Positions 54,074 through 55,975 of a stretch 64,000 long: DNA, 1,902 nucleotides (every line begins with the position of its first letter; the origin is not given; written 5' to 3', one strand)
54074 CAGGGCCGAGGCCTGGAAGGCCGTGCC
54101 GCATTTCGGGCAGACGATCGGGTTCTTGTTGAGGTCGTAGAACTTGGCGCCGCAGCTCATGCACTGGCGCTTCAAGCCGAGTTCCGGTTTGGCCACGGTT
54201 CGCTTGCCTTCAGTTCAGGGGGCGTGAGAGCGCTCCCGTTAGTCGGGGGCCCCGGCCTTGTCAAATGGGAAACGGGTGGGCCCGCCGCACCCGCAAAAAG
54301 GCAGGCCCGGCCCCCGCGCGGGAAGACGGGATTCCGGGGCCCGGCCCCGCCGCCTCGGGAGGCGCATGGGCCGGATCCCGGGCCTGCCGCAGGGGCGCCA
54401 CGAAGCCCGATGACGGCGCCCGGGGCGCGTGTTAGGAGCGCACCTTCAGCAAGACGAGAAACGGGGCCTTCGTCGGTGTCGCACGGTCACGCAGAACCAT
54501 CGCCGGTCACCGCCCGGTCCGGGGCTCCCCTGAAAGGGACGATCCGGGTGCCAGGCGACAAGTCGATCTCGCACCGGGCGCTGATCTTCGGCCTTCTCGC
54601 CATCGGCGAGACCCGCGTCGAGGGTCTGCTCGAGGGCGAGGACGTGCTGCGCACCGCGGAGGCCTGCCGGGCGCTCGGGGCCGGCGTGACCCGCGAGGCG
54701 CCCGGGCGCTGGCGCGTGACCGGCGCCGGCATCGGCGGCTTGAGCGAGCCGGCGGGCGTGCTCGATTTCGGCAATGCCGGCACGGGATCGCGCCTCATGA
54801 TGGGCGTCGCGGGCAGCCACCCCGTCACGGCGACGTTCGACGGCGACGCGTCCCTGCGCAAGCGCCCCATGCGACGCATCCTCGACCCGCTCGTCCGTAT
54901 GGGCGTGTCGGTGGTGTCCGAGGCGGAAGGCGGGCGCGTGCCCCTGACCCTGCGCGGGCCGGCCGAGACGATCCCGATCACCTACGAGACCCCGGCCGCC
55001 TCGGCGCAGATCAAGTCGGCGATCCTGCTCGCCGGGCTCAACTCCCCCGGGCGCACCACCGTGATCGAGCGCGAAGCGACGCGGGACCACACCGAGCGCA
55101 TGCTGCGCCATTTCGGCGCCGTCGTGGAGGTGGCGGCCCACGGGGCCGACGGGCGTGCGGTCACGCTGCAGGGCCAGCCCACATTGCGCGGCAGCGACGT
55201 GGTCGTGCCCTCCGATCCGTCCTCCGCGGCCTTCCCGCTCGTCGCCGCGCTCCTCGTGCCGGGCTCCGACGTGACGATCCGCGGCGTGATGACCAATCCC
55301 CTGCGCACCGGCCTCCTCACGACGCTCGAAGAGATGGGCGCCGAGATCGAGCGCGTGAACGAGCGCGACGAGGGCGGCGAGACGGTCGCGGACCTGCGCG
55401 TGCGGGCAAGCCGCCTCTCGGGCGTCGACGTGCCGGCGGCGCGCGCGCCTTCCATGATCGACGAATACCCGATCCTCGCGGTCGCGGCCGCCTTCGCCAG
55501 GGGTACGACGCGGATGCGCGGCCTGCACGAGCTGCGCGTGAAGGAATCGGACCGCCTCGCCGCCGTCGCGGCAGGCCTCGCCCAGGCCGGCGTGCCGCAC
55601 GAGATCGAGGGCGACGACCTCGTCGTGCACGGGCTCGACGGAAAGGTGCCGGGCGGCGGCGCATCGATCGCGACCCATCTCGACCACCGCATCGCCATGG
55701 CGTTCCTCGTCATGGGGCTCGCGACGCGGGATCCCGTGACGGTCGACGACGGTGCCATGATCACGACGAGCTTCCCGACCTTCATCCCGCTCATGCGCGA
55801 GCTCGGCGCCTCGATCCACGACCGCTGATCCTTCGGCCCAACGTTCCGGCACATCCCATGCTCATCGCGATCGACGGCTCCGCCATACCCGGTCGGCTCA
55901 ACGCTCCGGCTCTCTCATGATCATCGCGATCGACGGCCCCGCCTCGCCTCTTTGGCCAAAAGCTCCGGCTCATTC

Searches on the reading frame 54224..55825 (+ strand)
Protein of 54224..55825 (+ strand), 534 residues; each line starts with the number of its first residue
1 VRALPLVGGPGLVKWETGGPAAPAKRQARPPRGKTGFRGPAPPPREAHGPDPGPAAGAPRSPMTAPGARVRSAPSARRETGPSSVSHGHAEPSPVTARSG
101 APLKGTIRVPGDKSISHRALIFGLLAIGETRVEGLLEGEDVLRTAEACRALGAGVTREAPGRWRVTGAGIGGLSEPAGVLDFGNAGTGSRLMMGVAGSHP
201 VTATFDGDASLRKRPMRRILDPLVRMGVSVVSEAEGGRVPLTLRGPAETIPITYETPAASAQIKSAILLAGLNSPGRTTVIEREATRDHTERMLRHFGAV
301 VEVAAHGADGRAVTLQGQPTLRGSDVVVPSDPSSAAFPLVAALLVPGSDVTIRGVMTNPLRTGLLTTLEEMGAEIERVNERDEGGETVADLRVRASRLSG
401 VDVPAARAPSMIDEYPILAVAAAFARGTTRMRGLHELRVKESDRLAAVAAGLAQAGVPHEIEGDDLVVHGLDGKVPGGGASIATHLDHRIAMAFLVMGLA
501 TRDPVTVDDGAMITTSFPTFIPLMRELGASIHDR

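Call 67: search_protein_families(library=pfam, proteins=[window:54224-55825:+], max_evalue=0.0001)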
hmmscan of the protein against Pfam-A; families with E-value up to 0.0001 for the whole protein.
window:54224-55825:+ (534 aa): 1 family
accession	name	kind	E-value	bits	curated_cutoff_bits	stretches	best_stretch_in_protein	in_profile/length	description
PF00275.25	EPSP_synthase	-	1.3e-104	350.6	22.8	1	99-522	3-415/417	EPSP synthase (3-phosphoshikimate 1-carboxyvinyltransferase)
